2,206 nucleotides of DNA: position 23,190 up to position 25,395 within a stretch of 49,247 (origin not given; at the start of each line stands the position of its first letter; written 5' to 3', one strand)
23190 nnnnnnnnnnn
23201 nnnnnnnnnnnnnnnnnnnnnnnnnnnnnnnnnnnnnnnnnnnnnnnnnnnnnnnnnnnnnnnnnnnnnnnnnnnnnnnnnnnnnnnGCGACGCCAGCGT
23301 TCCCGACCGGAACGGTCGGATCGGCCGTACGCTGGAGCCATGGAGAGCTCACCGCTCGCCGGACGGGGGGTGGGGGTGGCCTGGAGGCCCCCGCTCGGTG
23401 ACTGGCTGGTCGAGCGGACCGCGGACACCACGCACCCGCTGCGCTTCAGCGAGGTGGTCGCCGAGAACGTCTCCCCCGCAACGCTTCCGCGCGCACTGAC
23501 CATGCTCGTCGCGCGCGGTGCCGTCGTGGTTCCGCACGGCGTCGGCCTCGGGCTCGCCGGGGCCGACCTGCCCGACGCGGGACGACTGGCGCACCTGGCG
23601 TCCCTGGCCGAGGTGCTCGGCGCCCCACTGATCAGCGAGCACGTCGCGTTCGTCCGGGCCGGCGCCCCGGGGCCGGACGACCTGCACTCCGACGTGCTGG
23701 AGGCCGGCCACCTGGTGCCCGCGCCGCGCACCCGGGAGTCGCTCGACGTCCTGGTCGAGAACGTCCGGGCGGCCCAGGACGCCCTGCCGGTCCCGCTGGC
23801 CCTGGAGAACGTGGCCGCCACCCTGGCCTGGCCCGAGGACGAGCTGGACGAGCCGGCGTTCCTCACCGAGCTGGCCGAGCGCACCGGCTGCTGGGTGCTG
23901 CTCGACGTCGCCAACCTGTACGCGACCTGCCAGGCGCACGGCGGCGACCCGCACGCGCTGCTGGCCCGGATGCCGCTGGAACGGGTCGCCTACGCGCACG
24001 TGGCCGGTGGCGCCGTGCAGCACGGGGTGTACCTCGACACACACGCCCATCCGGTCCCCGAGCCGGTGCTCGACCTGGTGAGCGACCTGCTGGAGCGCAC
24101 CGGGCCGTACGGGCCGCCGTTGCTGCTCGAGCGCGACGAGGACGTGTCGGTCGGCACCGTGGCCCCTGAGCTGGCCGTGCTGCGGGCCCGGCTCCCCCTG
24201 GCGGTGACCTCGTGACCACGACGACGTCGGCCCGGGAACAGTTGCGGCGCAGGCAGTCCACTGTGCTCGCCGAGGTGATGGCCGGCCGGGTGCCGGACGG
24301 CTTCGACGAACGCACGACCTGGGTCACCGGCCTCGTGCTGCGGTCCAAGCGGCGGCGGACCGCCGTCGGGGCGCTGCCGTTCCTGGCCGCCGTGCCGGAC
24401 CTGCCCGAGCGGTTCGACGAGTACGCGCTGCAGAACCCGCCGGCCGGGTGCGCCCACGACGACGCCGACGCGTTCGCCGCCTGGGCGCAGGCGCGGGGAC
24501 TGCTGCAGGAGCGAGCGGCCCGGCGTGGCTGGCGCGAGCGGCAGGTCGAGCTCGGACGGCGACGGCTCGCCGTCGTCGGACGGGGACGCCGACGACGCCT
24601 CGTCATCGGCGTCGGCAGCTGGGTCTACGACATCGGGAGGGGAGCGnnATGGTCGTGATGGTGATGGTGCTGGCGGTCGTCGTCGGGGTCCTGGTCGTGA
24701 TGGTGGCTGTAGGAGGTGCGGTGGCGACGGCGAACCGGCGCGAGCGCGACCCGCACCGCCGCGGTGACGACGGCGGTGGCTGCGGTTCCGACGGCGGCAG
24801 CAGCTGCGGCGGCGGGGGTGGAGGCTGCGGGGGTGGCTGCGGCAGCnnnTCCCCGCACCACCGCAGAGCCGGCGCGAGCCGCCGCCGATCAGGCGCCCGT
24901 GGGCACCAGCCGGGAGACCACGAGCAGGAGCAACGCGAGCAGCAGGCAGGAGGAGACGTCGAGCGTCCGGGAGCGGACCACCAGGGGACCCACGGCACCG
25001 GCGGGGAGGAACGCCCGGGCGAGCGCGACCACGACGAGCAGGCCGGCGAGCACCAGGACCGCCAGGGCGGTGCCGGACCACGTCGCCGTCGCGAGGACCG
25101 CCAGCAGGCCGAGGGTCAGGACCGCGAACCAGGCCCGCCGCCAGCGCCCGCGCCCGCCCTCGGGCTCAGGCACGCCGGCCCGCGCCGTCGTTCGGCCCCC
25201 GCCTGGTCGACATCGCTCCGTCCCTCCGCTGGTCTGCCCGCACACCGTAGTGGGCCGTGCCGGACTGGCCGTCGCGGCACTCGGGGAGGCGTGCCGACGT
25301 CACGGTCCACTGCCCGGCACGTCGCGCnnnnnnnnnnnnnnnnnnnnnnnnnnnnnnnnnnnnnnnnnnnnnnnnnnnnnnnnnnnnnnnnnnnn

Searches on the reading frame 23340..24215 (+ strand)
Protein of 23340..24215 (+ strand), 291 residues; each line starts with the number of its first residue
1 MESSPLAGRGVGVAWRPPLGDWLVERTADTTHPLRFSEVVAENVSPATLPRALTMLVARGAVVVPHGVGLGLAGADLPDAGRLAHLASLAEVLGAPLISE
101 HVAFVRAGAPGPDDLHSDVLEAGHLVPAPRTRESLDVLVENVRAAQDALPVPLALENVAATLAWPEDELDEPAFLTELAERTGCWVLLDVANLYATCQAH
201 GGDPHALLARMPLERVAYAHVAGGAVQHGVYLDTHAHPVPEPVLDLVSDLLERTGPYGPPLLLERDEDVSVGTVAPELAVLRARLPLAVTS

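Call 4: search_protein_families(library=ncbifam, proteins=[window:23340-24212:+], max_evalue=1)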
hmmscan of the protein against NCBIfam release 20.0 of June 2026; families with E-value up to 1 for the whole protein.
window:23340-24212:+ (291 aa): 5 families
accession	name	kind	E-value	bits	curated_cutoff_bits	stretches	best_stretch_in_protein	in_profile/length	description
NF050167.1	MNIO_BufB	equivalog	1.4e-48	165.5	310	1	25-270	11-249/262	MNIO family bufferin maturase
NF003818.2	PRK05409.1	equivalog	2.7e-34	118.9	360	1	21-269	12-247/264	HvfB family MNIO-type RiPP peptide maturase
NF050151.1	RiPP_MNIO_ApyH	equivalog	2.7e-31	108.8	400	1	59-256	53-251/283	multinuclear non-heme iron-dependent oxidative enzyme ApyH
NF050165.1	MNIO_ChrH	equivalog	9e-13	48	600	1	123-253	111-246/363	MNIO family chryseobactin maturase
TIGR04159.2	methbact_MbnB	equivalog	4.8e-10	39.4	325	1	137-284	113-258/261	methanobactin biosynthesis protein MbnB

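Call 5: search_protein_families(library=pfam, proteins=[window:23340-24212:+], max_evalue=1)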
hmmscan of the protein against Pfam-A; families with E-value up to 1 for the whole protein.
window:23340-24212:+ (291 aa): 3 families
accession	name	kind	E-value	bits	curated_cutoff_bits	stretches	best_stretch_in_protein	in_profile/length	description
PF05114.20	MbnB_TglH_ChrH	-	1.2e-66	225.1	25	1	10-270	1-246/263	RiPP precursor modification enzyme MbnB/TglH/ChrH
PF01261.30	AP_endonuc_2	-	4.9e-06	26.9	31.1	1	42-265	23-229/249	Xylose isomerase-like TIM barrel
PF00392.27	GntR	-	0.0071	16.4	27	1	43-69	35-61/64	Bacterial regulatory proteins, gntR family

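Call 10: find_related_loci(query=window:23340-24212:+, collection=genome_contigs, flank=6000)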
Query window:23340-24212:+ (291 aa) in genome_contigs; peptide patterns used: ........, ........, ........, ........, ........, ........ (x = any residue, [..] = any of these).
600 stretches matched a pattern (row limit reached: there are more); 14 encode a relative of the query (tblastn E <= 1e-3); 14 distinct loci.
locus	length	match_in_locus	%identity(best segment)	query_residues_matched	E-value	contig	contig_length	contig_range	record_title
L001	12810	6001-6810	62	11-283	5e-94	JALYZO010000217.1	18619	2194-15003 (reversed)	MAG: Actinomycetota bacterium isolate KAP bin67 SD1490-92_k127_2059266, whole genome shotgun sequence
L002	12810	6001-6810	60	9-278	3e-91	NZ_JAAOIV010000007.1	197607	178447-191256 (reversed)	Metallococcus carri strain DB0510 contig7, whole genome shotgun sequence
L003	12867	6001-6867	56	6-282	1e-83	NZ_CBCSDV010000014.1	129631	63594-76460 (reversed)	Tsukamurella ocularis strain CIP111612T isolate CIP111612T NODE_0014, whole genome shotgun sequence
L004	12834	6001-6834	54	11-289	2e-83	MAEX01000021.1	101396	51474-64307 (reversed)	Mycobacterium sp. D16Q14 sctg_0020_0001, whole genome shotgun sequence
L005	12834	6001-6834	54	11-289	1e-82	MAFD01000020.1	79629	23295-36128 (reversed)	Mycobacterium sp. D16R18 sctg_0020_0001, whole genome shotgun sequence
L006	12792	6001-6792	54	10-269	3e-78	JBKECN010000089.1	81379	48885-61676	MAG: Actinomycetales bacterium isolate VLC_045 k121_4366900, whole genome shotgun sequence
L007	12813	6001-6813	55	11-282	5e-82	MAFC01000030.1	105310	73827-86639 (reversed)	Mycobacterium sp. D16R12 sctg_0016_0001, whole genome shotgun sequence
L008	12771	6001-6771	47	9-281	1e-62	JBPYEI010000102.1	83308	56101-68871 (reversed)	MAG: Acidimicrobiales bacterium isolate Bin.003.fastaField_forest_FP5 k127_8814808, whole genome shotgun sequence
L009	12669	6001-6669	49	34-267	2e-54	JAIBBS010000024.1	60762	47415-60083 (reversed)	MAG: Nannocystaceae bacterium isolate SSF46 NODE_8797_length_60762_cov_93.214859, whole genome shotgun sequence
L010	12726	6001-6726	44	10-266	3e-53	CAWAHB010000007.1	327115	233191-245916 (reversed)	MAG: uncultured delta proteobacterium isolate MFD04944.bin.2.198 genome assembly, contig: contig_34806, whole genome sho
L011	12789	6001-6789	43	6-282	4e-53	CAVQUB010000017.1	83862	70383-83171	MAG: uncultured delta proteobacterium isolate MFD09964.bin.2.222 genome assembly, contig: contig_39427, whole genome sho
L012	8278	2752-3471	43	36-285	2e-51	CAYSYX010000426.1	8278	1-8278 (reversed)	MAG TPA_asm: uncultured Polyangium sp. isolate SRP257259_co1_164 genome assembly, contig: NODE_13835_length_8278_cov_5.1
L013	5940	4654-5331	43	30-266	1e-48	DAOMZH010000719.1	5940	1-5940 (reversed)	MAG TPA_asm: Polyangium sp. isolate AMR_MDS_5605 NODE_3255_length_5940_cov_5.531181, whole genome shotgun sequence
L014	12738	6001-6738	36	8-266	3e-36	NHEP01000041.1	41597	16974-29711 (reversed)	MAG: bacterium TMED88 isolate TMED88 MHASMcontig_366393, whole genome shotgun sequence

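Call 13: find_encoding_contigs(protein=window:23340-24215:+, flank=6000, max_places=6)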
Protein window:23340-24215:+ (291 aa): no gene with exactly this product is on record in the collection.

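Call 30: search_protein_families(library=ncbifam, proteins=[L008:4541-5935:+, L010:7956-9152:+, L001:7219-7629:+, L002:7189-7569:+], max_evalue=0.1)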
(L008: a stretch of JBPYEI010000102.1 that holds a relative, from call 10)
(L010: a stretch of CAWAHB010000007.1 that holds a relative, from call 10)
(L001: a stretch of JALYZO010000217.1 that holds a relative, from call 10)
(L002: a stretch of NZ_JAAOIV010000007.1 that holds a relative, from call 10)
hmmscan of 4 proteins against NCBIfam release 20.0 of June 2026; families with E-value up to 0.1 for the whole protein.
L008:4541-5935:+ (465 aa): 1 family
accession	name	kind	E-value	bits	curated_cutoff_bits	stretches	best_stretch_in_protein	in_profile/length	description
TIGR04222.1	near_uncomplex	domain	2.2e-36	125.6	43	1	142-390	1-228/229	TIGR04222 domain-containing membrane protein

L010:7956-9152:+ (399 aa): 1 family
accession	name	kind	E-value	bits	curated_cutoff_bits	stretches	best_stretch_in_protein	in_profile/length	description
TIGR04222.1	near_uncomplex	domain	6.1e-10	39.1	43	1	130-328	36-228/229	TIGR04222 domain-containing membrane protein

L001:7219-7629:+ (137 aa): 0 families

L002:7189-7569:+ (127 aa): 1 family
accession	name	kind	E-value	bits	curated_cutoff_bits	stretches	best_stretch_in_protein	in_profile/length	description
NF042931.1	SAG1386_EF1546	equivalog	0.00066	19.8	80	1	32-105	35-105/158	SAG1386/EF1546 family surface-associated protein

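Call 47: find_related_loci(query=window:23340-24212:+, collection=metagenome_contigs, flank=5000)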
Query window:23340-24212:+ (291 aa) in metagenome_contigs; peptide patterns used: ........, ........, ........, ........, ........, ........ (x = any residue, [..] = any of these).
600 stretches matched a pattern (row limit reached: there are more); 4 encode a relative of the query (tblastn E <= 1e-3); 4 distinct loci.
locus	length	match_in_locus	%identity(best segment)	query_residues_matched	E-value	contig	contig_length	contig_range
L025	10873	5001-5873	86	1-291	1e-157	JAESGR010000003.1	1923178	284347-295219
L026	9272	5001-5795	63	11-278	1e-91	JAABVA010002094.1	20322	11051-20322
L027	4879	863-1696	53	11-289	3e-81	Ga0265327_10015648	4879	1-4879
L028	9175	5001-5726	45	10-266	9e-52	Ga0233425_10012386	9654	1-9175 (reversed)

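Call 52: search_solved_structures(query=window:23340-24212:+, max_evalue=0.001, show_alignments=1)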
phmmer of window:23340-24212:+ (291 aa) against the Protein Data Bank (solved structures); distinct sequences matched with E-value up to 0.001: 6.
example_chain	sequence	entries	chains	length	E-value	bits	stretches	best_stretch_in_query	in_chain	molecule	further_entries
8hci_D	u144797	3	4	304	2.7e-18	69.9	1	9-258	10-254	DUF692 family protein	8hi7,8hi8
3bww_A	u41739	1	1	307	8.2e-18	68.3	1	9-229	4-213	Protein of unknown function DUF692/COG3220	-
7fc0_E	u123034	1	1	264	4.3e-08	36.4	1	171-286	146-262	Methanobactin biosynthesis cassette protein MbnB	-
7fc0_B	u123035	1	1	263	5.2e-08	36.2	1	171-286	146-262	Methanobactin biosynthesis cassette protein MbnB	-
7tcr_A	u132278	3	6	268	6.5e-08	35.9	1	141-286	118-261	Methanobactin biosynthesis cassette protein MbnB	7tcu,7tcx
7tcw_A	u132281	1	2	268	1.2e-06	31.7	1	141-286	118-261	Methanobactin biosynthesis cassette protein MbnB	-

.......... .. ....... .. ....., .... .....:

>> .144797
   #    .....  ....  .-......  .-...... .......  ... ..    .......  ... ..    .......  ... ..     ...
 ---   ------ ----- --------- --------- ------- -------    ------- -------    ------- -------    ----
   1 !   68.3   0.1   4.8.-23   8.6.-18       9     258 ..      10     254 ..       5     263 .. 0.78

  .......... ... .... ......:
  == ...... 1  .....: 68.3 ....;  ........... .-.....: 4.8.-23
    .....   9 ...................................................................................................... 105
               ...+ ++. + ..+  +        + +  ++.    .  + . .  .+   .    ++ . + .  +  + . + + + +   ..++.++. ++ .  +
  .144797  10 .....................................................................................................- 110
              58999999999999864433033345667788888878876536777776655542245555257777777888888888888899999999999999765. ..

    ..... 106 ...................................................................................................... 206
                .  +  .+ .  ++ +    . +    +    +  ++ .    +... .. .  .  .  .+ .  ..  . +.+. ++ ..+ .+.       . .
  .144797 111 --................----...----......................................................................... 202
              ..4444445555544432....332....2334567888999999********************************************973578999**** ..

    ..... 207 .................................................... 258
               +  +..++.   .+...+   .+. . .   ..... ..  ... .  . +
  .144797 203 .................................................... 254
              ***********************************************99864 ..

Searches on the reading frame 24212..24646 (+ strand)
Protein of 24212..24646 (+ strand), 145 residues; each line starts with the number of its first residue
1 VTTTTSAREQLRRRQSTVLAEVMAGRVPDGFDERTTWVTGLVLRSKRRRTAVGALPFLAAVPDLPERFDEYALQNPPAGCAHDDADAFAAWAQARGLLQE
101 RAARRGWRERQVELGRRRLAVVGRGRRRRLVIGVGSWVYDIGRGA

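Call 4: search_protein_families(library=ncbifam, proteins=[window:24212-24646:+], max_evalue=1)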
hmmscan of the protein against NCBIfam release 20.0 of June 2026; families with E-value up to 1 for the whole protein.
window:24212-24646:+ (145 aa): 0 families

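Call 5: search_protein_families(library=pfam, proteins=[window:24212-24646:+], max_evalue=1)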
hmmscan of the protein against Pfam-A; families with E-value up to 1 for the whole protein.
window:24212-24646:+ (145 aa): 2 families
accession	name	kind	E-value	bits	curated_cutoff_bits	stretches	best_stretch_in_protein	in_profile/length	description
PF16902.11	FokI_D3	-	0.054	13.8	29.2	1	1-43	1-43/69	FokI, D3 domain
PF16666.10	MAGI_u5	-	0.15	12.9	27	1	69-105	57-93/109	Unstructured region on MAGI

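Call 54: search_solved_structures(query=A2, max_evalue=10, show_alignments=1)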
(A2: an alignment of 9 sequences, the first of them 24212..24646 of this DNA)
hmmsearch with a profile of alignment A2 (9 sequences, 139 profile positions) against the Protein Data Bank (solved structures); distinct sequences matched with E-value up to 10: 2.
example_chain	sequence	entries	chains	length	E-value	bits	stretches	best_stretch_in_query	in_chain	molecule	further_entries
2qjk_B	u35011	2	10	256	0.58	13.3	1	25-96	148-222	Cytochrome c1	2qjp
5cwk_A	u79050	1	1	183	1.9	11.7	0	40-66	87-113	Designed helical repeat protein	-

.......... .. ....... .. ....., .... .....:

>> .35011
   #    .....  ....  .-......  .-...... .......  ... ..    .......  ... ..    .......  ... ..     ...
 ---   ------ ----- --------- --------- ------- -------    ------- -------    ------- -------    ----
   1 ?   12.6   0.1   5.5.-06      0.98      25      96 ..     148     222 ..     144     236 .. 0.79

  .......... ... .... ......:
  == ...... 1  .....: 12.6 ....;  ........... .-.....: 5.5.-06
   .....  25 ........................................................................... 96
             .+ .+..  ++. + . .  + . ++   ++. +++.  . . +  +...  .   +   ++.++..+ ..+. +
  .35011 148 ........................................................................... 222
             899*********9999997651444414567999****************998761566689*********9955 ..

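Call 55: search_protein_families(library=pfam, alignment_id=A2, max_evalue=10)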
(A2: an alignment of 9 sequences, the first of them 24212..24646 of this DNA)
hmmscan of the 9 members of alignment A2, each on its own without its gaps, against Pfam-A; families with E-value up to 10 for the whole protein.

A. member 1, window:24212-24646:+ (145 aa): 2 families
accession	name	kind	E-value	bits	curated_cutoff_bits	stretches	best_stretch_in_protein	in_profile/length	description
PF16902.11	FokI_D3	-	0.054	13.8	29.2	1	1-43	1-43/69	FokI, D3 domain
PF16666.10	MAGI_u5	-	0.15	12.9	27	1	69-105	57-93/109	Unstructured region on MAGI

B. families by the number of members that match (of 9 scanned): 4 families
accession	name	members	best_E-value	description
PF19249.4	DUF5897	1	0.0038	Family of unknown function (DUF5897)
PF16902.11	FokI_D3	1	0.054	FokI, D3 domain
PF16666.10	MAGI_u5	1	0.15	Unstructured region on MAGI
PF12106.13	Colicin_E5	1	0.15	Colicin E5 ribonuclease domain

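Call 64: predict_structure(protein=window:24212-24646:+)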
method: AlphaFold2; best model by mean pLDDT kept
length: 145 residues; sequences in the alignment: 1
mean_pLDDT: 56.2   pTM: 0.35
mean pLDDT of the five models: 56.2, 55.1, 39.0, 38.4, 37.4
residues with pLDDT >= 90: 0; 70-90: 20; 50-70: 78; < 50: 47
segments of 3 or more residues with pLDDT < 50: 42-53, 80-82, 118-145
pLDDT, mean of each block of 10 residues (from residue 1): 64 68 64 55 46 50 62 60 56 68 67 53 44 36 41
secondary structure, 60 per line:
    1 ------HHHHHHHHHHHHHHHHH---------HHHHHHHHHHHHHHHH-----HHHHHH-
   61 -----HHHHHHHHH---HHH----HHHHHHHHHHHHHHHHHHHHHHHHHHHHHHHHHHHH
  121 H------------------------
elements in order: H7-23 H33-48 H54-59 H66-74 H85-121

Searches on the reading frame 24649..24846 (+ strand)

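Call 4: search_protein_families(library=ncbifam, proteins=[window:24649-24846:+], max_evalue=1)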
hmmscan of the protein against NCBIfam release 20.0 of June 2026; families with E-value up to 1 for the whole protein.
window:24649-24846:+ (66 aa): 4 families
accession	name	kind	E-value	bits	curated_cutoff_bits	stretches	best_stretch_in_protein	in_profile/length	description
NF050032.1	Rv1733c_fam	subfamily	0.022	14.7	80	1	2-33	19-50/180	Rv1733c family protein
NF052259.1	SCO2584_fam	equivalog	0.093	13.4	80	1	6-34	140-168/204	SCO2584 family spore wall biosynthesis protein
NF009461.0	PRK12821.1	equivalog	0.48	8.9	399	1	3-30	60-87/477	aspartyl/glutamyl-tRNA amidotransferase subunit C-like protein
TIGR03094.1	sulfo_cyanin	equivalog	0.96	8.9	168.4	0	6-28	4-26/195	sulfocyanin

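Call 5: search_protein_families(library=pfam, proteins=[window:24649-24846:+], max_evalue=1)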
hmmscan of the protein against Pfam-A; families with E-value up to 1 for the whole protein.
window:24649-24846:+ (66 aa): 5 families
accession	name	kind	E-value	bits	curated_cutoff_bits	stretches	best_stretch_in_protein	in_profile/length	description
PF13801.11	Metal_resist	-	0.074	13.6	29.2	1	13-43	2-32/125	Heavy-metal resistance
PF11742.13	DUF3302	-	0.095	13.3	32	1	1-28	6-33/77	Protein of unknown function (DUF3302)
PF20087.4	DUF6479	-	0.16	12.8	25.4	1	4-36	18-50/120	Family of unknown function (DUF6479)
PF20130.4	DUF6520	-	0.19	12.5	25.4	1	8-34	4-30/83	Family of unknown function (DUF6520)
PF22852.1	SoxE_N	-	0.9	9.9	27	0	7-25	7-25/48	Sulfocyanin, N-terminal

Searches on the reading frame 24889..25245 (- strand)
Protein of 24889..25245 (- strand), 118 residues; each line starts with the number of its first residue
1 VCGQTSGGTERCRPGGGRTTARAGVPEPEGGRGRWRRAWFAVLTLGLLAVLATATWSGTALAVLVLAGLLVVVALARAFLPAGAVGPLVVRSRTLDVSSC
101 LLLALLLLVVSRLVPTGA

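Call 4: search_protein_families(library=ncbifam, proteins=[window:24889-25245:-], max_evalue=1)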
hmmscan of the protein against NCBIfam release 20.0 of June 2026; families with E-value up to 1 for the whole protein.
window:24889-25245:- (118 aa): 1 family
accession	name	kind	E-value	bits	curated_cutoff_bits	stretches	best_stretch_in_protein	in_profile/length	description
NF058595.1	invert_tail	domain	0.74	10.2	37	1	19-75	9-68/113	lipo-invert putative C-terminal anchoring domain-containing protein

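Call 5: search_protein_families(library=pfam, proteins=[window:24889-25245:-], max_evalue=1)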
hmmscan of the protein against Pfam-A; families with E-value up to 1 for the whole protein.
window:24889-25245:- (118 aa): 3 families
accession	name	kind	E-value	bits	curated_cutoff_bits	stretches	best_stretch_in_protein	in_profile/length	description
PF11222.13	DUF3017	-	5.3e-06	27.1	25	1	42-111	3-72/74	Protein of unknown function (DUF3017)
PF03099.24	BPL_LplA_LipB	-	0.15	12.4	21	1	26-75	30-79/133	Biotin/lipoate A/B protein ligase family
PF17626.7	IncF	-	0.59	11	27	1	50-109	32-90/104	Inclusion membrane protein F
